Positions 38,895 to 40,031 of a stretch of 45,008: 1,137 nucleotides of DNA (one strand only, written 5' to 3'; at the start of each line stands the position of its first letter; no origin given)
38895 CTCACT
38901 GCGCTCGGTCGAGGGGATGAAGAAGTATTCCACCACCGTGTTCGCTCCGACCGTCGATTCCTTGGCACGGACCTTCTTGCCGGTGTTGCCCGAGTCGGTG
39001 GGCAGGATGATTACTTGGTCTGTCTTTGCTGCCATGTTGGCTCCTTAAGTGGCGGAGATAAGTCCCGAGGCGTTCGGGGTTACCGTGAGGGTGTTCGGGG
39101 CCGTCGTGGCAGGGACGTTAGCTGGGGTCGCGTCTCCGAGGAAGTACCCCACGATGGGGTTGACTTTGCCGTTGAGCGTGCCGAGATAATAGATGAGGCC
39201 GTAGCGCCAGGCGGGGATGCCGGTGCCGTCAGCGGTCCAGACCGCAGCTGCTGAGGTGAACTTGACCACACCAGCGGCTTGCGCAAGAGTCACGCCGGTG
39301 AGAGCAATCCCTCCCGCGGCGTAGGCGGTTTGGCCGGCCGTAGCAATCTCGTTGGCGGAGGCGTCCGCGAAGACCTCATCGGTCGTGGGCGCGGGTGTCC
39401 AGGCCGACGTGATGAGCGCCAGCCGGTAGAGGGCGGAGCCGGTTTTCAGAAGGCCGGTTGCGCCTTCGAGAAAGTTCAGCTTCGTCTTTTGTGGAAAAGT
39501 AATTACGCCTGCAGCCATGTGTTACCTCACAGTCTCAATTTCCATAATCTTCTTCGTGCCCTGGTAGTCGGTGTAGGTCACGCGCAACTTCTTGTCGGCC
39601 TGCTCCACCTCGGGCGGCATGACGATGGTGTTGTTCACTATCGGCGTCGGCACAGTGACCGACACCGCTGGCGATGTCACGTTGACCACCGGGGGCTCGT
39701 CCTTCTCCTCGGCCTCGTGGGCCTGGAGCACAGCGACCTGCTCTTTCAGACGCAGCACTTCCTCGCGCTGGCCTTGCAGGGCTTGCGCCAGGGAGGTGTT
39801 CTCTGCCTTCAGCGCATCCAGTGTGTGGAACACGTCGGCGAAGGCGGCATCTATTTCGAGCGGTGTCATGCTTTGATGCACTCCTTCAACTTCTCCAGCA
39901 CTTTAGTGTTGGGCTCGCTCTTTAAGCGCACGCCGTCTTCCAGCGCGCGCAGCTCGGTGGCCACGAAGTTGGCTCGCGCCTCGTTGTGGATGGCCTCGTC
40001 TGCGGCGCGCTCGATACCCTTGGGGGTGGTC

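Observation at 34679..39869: Uncharacterised six-gene block between the giant ejection protein and the tail fibre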

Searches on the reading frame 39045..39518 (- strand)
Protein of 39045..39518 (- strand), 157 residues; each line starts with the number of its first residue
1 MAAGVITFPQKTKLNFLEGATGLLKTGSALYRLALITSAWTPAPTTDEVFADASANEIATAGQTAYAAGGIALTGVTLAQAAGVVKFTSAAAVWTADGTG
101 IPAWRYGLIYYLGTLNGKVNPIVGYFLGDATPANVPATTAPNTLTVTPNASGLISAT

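Call 5: search_protein_families(library=pfam, proteins=[window:39045-39518:-], max_evalue=0.1)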
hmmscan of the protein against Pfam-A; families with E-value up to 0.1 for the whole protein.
window:39045-39518:- (157 aa): 0 families

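Call 6: search_protein_families(library=phrogs, proteins=[window:39045-39518:-], max_evalue=0.01)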
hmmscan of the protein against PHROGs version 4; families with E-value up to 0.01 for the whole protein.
window:39045-39518:- (157 aa): 1 family
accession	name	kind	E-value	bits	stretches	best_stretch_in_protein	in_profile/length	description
phrog_644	-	unknown function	4.4e-08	34.2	1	1-154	1-140/174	-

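Call 20: search_protein_families(library=padloc, proteins=[window:39045-39518:-], max_evalue=0.1)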
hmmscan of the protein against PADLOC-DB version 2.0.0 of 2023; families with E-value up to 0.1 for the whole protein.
window:39045-39518:- (157 aa): 0 families

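Call 21: search_protein_families(library=ncbifam, proteins=[window:39045-39518:-], max_evalue=0.1)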
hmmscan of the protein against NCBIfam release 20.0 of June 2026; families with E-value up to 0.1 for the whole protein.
window:39045-39518:- (157 aa): 0 families

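Call 22: find_homologous_proteins(query=window:39045-39518:-, max_evalue=0.001)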
Query window:39045-39518:- (157 aa): 525 proteins with E <= 0.001 among 1269 candidates; the best 120 are listed.
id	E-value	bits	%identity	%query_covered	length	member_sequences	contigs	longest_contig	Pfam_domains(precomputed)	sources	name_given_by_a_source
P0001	9.3e-92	322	100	100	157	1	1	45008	-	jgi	jgi:hypothetical protein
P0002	2.7e-82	292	90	100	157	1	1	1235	-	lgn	-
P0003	1.4e-74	267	81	100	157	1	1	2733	-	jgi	jgi:hypothetical protein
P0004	4.8e-74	265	80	100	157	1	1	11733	-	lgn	-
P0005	7.1e-74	264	82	100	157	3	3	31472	-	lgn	-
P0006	1.5e-73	263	82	100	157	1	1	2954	-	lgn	-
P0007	2.3e-73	263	81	100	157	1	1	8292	-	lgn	-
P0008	2.9e-73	262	79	100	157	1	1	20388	-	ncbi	-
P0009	3.1e-73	262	80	100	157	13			-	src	-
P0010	5.3e-73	262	79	100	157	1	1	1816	-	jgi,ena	-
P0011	6.4e-73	261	77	100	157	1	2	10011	-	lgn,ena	-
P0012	1.3e-72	260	80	100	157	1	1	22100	-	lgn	-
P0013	7.9e-72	258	78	100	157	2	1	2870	-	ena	-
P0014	9.8e-72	258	80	100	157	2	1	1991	-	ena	-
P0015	1.1e-71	257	80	100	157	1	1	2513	-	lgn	-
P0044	1.5e-62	228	70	100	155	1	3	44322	-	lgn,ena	-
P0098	2.3e-54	201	65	99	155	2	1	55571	-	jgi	jgi:hypothetical protein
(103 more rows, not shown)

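Call 23: find_encoding_contigs(protein=P0005, flank=10000, max_places=2)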
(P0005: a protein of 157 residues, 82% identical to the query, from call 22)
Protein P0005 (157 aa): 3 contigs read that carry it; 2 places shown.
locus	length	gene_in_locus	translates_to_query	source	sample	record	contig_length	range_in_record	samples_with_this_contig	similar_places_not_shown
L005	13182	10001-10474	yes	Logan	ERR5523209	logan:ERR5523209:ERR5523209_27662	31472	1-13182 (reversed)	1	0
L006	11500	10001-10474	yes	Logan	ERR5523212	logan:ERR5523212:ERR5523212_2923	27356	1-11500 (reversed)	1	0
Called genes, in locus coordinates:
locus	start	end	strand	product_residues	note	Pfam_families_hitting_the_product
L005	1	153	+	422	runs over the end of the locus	-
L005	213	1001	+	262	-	-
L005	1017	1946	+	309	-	-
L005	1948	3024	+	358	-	-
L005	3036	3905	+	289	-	-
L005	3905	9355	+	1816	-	-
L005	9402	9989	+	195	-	-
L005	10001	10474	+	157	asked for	-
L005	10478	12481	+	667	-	-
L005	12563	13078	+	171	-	PF24027:DUF7338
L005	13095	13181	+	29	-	?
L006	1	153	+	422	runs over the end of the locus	-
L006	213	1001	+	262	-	-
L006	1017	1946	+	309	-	-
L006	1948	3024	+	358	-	-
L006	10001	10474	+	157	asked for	-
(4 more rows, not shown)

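Call 24: find_encoding_contigs(protein=P0044, flank=10000, max_places=2)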
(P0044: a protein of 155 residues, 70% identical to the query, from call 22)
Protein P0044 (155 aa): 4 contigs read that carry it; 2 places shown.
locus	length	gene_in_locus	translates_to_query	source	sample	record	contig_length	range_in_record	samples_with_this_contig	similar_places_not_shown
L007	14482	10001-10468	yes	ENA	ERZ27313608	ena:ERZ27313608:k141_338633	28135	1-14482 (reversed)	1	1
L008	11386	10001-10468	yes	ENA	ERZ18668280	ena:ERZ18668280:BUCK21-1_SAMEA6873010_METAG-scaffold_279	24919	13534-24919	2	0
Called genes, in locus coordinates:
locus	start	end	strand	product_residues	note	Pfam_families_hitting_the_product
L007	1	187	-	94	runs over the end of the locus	-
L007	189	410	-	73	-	-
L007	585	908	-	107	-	-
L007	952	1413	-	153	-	PF12957:DUF3846 (weak)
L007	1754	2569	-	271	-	PF23822:DUF7192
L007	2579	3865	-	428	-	-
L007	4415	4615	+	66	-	-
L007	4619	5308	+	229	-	PF01507:PAPS_reduct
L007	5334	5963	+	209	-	-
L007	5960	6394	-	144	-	-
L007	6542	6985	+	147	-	-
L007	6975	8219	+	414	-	PF03237:Terminase_6N, PF17289:Terminase_6C (weak)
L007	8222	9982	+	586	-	PF13264:DUF4055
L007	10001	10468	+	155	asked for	-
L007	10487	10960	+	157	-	-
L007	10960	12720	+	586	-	-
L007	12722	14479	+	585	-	-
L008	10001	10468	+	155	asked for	-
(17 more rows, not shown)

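Call 25: find_encoding_contigs(protein=P0098, flank=10000, max_places=2)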
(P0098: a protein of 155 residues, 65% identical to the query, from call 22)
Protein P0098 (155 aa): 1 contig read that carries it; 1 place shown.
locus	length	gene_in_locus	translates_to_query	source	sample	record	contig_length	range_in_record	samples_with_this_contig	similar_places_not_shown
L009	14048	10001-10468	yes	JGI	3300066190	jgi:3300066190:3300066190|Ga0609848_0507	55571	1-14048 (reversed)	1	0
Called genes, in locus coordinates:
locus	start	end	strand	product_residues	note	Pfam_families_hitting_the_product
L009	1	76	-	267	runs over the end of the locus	-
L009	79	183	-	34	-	-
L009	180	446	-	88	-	-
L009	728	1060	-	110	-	-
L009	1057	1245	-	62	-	-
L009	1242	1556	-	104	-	-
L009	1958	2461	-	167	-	-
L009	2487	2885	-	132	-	-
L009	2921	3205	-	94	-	-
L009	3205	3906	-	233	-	PF01381:HTH_3 (faint), PF00717:Peptidase_S24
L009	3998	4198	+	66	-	PF13560:HTH_31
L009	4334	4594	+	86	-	-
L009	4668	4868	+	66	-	-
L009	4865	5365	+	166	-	-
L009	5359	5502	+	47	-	-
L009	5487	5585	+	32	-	-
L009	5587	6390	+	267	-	-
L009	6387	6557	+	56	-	PF00772:DnaB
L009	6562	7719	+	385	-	PF03796:DnaB_C, PF06745:ATPase, PF13481:AAA_25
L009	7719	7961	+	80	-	-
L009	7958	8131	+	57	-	-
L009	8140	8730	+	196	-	PF05766:NinG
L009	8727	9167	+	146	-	-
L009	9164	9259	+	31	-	-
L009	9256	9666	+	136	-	-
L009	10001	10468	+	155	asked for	-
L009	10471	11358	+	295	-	-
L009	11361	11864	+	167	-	-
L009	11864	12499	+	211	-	-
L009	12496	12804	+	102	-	-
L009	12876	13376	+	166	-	-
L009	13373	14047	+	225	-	?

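Call 43: predict_structure(alignment_id=A2)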
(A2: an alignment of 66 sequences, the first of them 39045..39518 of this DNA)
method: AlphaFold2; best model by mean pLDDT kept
length: 157 residues; sequences in the alignment: 66
mean_pLDDT: 82.1   pTM: 0.82
mean pLDDT of the five models: 82.1, 81.6, 81.6, 80.7, 78.2
residues with pLDDT >= 90: 37; 70-90: 102; 50-70: 18; < 50: 0
segments of 3 or more residues with pLDDT < 50: none
pLDDT, mean of each block of 10 residues (from residue 1): 73 77 80 92 85 87 73 87 85 82 90 90 87 77 81 64
secondary structure, 60 per line:
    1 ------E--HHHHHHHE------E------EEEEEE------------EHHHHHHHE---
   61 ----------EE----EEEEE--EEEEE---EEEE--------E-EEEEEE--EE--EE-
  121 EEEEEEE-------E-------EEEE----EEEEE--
elements in order: H10-16 E31-36 H50-56 E77-81 E84-88 E92-95 E106-111 E121-127 E143-146 E151-155

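Call 47: fold_search(model_id=the predicted structure, library=pdb)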
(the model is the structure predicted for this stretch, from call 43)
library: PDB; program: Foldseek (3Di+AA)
matches with E <= 10: 142; with E <= 0.001: 0
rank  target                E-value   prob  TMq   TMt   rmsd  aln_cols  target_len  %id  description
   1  7x30_a                8.2e-01  0.05  0.19  0.10  19.4       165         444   11  Capsid structure of Staphylococcus jumbo bacteriophage S6 (released 2023-12-06)
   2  7qoi_CD               8.7e-01  0.04  0.17  0.08  14.0       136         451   15  Unique vertex of the phicrAss001 virion (released 2023-03-29)
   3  7qoi_CA               1.6e+00  0.02  0.17  0.09  29.6       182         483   12  Unique vertex of the phicrAss001 virion (released 2023-03-29)
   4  9fw9_A                1.6e+00  0.01  0.11  0.12  18.3       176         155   16  Cryo-EM structure of the type 1 pilus assembly platform as part of the FimA-bound chaperone-usher pilus complex (FimDH (released 2025-06-04)
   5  8epu                  1.8e+00  0.02  0.17  0.18  13.9       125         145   16  1.6 A crystal structure of the lipocalin dog allergen Can f 1 with the C118S mutation (released 2023-04-05)
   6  8vqf_C                1.9e+00  0.02  0.16  0.16  14.8       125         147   14  X-ray crystal structure of natural Can f 1 in complex with human IgE 1J11 Fab (released 2025-01-22)
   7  8xb5_A                2.4e+00  0.01  0.15  0.07  18.0       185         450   13  Portal protein of SH-Ab15497 (released 2024-12-11)
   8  7dru_C                2.5e+00  0.04  0.15  0.16   9.1        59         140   20  Crystal Structure of the Dog Lipocalin Allergen Can f 1 (released 2021-11-10)
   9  8vqg_C                2.5e+00  0.02  0.17  0.18  15.9       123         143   13  X-ray crystal structure of Can f 1 (released 2025-01-22)
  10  8vqg_A                2.7e+00  0.02  0.16  0.17  13.5       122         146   16  X-ray crystal structure of Can f 1 (released 2025-01-22)
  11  6stu_B                2.7e+00  0.01  0.12  0.10  17.1       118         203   17  Adenovirus 30 Fiber Knob protein (released 2020-09-16)
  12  1epa_B                2.8e+00  0.01  0.14  0.14  12.7       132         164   13  STRUCTURE OF THE EPIDIDYMAL RETINOIC ACID-BINDING PROTEIN AT 2.1 ANGSTROMS RESOLUTION (released 1994-07-31)
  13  1vpm_C                3.0e+00  0.02  0.11  0.12  11.6        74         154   16  Crystal structure of Acyl-CoA hydrolase (NP_241664.1) from Bacillus halodurans at 1.66 A resolution (released 2004-12-14)
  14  6fjq_A                3.2e+00  0.02  0.14  0.12   8.5        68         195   13  Adenovirus species 48, fiber knob protein (released 2019-02-06)
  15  5crf_B                3.3e+00  0.03  0.13  0.07   7.8        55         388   13  Structure of the penicillin-binding protein PonA1 from Mycobacterium Tuberculosis (released 2016-05-04)
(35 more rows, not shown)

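Call 56: search_solved_structures(query=A2, max_evalue=10)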
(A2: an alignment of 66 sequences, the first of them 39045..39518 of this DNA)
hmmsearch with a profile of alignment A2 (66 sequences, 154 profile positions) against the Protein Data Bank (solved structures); distinct sequences matched with E-value up to 10: 2.
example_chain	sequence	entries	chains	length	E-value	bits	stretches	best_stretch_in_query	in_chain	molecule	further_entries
5dbt_A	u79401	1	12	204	0.55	13.2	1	52-77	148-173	Deoxyribose-phosphate aldolase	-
8j20_D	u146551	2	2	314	1.1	12.1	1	98-131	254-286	Free fatty acid receptor 3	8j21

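Call 67: search_protein_families(library=pfam, proteins=[L009:10471-11358:+, L005:10478-12481:+, L005:9402-9989:+, L007:10960-12720:+], max_evalue=0.1)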
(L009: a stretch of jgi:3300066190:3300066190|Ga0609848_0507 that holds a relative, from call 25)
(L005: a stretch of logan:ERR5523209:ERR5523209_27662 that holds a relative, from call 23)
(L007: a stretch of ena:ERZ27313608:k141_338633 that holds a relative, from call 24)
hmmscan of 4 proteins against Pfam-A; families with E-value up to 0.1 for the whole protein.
L009:10471-11358:+ (295 aa): 0 families

L005:10478-12481:+ (667 aa): 0 families

L005:9402-9989:+ (195 aa): 1 family
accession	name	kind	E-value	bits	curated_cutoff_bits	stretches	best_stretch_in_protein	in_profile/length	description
PF16190.11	E1_FCCH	-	0.029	14.8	29.5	0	44-109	9-65/70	Ubiquitin-activating enzyme E1 FCCH domain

L007:10960-12720:+ (586 aa): 0 families

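Call 68: search_protein_families(library=phrogs, proteins=[L009:10471-11358:+, L005:10478-12481:+, L005:9402-9989:+, L007:10960-12720:+], max_evalue=0.01)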
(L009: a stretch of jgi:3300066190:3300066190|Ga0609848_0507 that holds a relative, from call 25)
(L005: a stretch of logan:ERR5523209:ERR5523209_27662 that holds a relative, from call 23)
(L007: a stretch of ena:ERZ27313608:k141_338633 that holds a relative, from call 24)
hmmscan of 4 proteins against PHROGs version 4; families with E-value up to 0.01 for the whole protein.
L009:10471-11358:+ (295 aa): 3 families
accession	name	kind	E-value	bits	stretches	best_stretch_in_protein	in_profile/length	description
phrog_25093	-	unknown function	8.6e-09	35.7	1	93-238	371-513/564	-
phrog_25864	-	unknown function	1.2e-08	35.8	1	133-280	39-182/193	-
phrog_14726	-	tail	0.0012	18.7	0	124-280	359-524/537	tail fiber protein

L005:10478-12481:+ (667 aa): 0 families

L005:9402-9989:+ (195 aa): 2 families
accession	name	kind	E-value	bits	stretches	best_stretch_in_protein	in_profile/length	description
phrog_1084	-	unknown function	1.9e-11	45.1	1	70-194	26-110/123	unknown function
phrog_584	-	tail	0.00079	20.2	1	24-74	14-63/218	major tail protein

L007:10960-12720:+ (586 aa): 1 family
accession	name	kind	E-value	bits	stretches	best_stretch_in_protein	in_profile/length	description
phrog_20658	-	head and packaging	1.7e-09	38.7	1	19-79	133-188/211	head decoration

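Call 112: search_solved_structures(query=A5, max_evalue=10)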
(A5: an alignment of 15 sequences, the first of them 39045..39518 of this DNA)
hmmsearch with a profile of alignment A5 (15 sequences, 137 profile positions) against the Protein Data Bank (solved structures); distinct sequences matched with E-value up to 10: 0.

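Call 113: search_protein_families(library=phrogs, alignment_id=A5, max_evalue=0.001)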
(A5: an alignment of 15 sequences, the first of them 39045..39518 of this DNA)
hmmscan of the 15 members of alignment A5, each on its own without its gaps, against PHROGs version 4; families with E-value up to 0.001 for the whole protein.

A. member 1, window:39045-39518:- (157 aa): 1 family
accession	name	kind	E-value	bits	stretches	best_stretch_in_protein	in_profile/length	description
phrog_644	-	unknown function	4.4e-08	34.2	1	1-154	1-140/174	-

B. families by the number of members that match (of 15 scanned): 2 families
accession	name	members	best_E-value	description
phrog_644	-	14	1.1e-18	-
phrog_24741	-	1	0.00015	virion structural protein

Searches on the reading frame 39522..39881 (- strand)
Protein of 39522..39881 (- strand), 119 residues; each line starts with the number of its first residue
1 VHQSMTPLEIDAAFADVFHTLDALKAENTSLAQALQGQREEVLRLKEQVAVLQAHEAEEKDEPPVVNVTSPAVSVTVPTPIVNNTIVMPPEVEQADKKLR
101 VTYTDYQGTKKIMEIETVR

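Call 5: search_protein_families(library=pfam, proteins=[window:39522-39881:-], max_evalue=0.1)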
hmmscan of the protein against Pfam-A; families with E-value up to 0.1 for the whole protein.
window:39522-39881:- (119 aa): 3 families
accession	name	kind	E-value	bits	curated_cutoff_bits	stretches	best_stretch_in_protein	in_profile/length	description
PF18504.6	Csm1_N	-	0.0004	21.1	26.3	1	26-61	27-62/70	Csm1 N-terminal domain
PF04102.17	SlyX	-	0.0023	19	30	1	1-64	1-64/67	SlyX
PF14197.11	Cep57_CLD_2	-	0.091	13.3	27.1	0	18-60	23-65/67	Centrosome localisation domain of PPC89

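Call 6: search_protein_families(library=phrogs, proteins=[window:39522-39881:-], max_evalue=0.01)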
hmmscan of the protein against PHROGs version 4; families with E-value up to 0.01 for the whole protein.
window:39522-39881:- (119 aa): 0 families

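Call 20: search_protein_families(library=padloc, proteins=[window:39522-39869:-], max_evalue=0.1)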
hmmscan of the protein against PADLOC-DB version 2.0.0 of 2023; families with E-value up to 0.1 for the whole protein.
window:39522-39869:- (115 aa): 0 families

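Call 21: search_protein_families(library=ncbifam, proteins=[window:39522-39869:-], max_evalue=0.1)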
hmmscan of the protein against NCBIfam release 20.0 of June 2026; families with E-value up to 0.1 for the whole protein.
window:39522-39869:- (115 aa): 1 family
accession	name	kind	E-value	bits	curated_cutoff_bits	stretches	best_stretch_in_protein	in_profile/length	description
TIGR03741.1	PRTRC_E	subfamily_domain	0.049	13.6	37.95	1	2-47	52-94/106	PRTRC system protein E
